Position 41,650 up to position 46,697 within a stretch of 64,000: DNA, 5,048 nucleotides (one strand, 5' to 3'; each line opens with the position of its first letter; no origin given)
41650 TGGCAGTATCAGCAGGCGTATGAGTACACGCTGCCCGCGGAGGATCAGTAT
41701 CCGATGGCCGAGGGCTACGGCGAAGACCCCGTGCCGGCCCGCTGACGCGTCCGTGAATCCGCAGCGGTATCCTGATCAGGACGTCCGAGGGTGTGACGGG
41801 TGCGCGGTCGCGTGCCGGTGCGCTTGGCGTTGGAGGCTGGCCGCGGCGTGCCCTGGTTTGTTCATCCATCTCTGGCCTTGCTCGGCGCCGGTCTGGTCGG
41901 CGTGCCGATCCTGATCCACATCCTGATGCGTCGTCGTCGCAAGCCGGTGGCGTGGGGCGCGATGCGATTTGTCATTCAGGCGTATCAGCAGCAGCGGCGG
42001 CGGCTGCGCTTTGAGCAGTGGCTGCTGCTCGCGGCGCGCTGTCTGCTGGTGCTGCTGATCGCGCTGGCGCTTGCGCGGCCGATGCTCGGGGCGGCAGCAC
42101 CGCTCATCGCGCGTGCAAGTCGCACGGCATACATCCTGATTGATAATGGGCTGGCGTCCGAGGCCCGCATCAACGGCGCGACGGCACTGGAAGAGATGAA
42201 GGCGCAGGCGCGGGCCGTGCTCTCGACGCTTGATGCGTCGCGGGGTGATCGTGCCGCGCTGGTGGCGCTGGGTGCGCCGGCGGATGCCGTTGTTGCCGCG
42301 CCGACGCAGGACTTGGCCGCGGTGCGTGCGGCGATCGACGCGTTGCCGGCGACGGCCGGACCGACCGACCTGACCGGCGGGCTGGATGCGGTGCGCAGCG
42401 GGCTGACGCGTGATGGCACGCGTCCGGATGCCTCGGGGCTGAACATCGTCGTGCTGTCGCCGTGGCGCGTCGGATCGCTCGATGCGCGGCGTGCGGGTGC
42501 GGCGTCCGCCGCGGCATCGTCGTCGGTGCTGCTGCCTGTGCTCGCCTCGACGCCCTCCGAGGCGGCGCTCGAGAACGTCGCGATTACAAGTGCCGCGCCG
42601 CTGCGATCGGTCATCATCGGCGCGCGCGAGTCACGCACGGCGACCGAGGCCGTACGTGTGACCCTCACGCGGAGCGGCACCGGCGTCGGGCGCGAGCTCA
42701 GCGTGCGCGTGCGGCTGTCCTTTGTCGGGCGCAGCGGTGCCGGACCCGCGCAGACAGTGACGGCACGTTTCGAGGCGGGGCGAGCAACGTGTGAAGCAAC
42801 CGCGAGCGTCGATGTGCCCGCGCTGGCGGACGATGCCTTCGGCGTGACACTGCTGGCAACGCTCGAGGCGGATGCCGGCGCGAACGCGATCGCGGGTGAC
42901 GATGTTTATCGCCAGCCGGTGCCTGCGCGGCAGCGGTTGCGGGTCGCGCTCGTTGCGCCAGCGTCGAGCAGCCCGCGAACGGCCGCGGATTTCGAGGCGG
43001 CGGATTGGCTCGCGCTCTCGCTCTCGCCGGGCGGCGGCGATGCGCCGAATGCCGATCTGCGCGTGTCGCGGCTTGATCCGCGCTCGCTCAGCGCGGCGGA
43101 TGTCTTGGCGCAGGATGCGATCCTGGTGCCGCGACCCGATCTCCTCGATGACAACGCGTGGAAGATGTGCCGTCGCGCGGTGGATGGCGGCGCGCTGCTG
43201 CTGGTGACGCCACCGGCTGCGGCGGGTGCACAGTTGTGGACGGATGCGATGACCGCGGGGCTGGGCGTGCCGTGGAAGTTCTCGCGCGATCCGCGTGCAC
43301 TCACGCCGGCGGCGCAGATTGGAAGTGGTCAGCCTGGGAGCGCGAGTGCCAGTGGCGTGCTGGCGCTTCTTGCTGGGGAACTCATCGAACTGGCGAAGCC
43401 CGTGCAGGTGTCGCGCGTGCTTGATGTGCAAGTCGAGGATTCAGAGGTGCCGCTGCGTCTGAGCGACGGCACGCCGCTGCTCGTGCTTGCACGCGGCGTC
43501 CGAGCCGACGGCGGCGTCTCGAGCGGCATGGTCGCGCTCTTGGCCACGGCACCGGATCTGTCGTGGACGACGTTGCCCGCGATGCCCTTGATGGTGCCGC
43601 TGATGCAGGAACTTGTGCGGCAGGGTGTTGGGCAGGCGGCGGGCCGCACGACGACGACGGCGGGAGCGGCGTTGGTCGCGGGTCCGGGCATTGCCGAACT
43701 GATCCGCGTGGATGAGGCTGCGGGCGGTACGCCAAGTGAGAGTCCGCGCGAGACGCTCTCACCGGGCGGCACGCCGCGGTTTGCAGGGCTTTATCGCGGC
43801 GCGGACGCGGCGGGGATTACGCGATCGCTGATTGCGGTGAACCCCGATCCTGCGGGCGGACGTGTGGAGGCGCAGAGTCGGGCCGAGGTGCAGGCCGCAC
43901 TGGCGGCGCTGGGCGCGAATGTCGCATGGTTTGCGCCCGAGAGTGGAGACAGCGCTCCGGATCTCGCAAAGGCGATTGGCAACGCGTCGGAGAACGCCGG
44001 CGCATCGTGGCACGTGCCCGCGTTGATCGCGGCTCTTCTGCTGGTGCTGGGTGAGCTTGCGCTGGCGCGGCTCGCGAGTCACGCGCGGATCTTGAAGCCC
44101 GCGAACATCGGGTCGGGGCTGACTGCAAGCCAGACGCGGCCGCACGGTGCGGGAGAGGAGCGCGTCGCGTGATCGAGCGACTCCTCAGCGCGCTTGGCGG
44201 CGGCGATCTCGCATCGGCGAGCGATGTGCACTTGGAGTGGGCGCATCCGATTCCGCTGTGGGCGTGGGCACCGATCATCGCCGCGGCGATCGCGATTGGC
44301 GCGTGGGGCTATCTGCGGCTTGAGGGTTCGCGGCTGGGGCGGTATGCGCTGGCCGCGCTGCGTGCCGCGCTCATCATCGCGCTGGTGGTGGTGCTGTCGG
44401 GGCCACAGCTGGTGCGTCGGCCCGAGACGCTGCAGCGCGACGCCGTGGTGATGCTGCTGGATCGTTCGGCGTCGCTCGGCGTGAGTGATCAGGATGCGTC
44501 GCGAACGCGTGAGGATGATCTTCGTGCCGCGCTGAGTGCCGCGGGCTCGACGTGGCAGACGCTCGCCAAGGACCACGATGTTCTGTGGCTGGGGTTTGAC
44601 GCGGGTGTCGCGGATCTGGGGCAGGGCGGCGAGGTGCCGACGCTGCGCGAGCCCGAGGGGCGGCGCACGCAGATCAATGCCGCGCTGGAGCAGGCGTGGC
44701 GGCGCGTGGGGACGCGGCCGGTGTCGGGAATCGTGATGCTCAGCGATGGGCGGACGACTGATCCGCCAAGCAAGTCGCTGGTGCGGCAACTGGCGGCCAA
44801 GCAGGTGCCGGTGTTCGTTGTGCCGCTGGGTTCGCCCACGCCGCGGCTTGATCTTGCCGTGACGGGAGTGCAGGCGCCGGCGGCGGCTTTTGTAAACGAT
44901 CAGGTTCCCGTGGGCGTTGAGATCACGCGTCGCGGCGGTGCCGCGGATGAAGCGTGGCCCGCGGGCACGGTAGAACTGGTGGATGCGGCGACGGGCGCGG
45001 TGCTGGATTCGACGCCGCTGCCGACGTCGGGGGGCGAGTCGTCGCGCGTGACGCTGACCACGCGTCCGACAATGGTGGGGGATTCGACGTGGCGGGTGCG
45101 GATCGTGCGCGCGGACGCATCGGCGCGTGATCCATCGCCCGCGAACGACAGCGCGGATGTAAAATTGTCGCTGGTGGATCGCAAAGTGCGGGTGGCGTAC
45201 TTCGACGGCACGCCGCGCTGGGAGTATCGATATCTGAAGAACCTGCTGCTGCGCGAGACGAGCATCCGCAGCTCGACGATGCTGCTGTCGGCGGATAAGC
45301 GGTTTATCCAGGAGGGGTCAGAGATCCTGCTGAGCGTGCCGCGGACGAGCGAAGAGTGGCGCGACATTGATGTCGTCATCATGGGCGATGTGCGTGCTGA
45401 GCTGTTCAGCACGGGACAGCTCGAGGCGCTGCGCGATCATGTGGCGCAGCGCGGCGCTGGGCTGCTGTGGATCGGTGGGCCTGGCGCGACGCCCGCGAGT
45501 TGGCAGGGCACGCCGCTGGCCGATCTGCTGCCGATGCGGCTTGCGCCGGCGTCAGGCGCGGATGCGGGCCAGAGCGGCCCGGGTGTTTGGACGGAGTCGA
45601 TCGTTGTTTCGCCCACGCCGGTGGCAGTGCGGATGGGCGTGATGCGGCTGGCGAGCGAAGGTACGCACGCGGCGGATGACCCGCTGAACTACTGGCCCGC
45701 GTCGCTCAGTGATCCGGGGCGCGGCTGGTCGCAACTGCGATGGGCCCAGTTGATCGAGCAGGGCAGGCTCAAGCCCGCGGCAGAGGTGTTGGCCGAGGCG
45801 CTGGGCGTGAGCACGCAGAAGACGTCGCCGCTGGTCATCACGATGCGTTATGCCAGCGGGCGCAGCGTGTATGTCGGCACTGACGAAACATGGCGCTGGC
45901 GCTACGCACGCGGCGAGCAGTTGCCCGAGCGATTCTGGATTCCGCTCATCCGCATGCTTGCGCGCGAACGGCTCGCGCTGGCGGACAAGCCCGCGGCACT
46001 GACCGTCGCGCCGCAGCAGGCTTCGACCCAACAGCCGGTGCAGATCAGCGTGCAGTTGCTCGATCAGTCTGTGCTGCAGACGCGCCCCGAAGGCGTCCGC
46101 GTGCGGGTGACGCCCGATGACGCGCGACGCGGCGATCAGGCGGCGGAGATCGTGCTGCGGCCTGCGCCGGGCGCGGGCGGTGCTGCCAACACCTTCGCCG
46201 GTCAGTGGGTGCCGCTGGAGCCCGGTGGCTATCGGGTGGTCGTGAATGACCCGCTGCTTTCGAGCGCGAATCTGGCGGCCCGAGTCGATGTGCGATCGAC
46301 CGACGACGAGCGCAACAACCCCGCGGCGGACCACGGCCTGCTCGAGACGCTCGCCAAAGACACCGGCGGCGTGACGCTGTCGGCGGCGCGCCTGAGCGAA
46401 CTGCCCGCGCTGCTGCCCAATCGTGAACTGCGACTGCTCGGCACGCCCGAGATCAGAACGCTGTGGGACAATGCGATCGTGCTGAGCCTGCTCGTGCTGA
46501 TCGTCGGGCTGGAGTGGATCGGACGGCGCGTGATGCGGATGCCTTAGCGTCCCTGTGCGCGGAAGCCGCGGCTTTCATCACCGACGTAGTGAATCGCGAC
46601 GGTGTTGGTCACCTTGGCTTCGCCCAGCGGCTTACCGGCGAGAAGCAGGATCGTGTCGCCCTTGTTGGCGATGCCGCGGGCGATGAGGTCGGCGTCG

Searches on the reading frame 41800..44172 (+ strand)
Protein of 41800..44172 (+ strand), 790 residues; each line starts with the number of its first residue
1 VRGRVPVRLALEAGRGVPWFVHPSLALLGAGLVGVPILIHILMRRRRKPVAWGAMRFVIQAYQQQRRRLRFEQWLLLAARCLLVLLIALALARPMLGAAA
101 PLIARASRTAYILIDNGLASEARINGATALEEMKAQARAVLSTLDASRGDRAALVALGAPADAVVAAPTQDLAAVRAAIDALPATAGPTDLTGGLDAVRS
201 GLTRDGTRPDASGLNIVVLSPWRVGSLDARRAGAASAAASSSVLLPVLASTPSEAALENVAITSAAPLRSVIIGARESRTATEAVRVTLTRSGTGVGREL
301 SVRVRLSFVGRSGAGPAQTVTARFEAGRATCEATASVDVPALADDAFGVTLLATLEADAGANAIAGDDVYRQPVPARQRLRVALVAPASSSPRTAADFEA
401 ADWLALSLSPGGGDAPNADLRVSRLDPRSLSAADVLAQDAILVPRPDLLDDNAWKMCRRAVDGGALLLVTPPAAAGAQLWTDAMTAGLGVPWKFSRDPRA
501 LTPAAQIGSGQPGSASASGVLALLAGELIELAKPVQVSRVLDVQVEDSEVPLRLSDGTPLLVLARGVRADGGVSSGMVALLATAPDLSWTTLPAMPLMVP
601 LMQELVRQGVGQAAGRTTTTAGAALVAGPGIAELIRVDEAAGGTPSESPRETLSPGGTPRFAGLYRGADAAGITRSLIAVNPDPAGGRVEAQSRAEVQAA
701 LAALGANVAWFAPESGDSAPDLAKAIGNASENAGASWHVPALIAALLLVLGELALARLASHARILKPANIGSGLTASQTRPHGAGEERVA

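Call 40: search_protein_families(library=pfam, proteins=[window:41800-44172:+], max_evalue=0.05)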
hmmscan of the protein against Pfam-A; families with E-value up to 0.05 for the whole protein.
window:41800-44172:+ (790 aa): 2 families
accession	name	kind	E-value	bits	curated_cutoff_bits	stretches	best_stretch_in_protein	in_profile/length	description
PF07584.16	BatA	-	1.9e-15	57.5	25.9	1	20-94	4-77/77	Aerotolerance regulator N-terminal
PF13519.12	VWA_2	-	6.3e-08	33.6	27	1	112-206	3-93/107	von Willebrand factor type A domain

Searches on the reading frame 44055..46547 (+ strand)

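Call 18: search_protein_families(library=pfam, proteins=[window:44055-46547:+], max_evalue=0.0001)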
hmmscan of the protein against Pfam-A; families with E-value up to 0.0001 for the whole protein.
window:44055-46547:+ (830 aa): 0 families

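Call 40: search_protein_families(library=pfam, proteins=[window:44055-46547:+], max_evalue=0.05)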
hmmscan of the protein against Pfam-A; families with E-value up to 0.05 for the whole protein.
window:44055-46547:+ (830 aa): 1 family
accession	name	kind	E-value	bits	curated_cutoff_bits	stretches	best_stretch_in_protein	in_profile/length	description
PF24157.1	DUF7408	-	0.00081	19.9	27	0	435-477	35-76/174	Domain of unknown function (DUF7408)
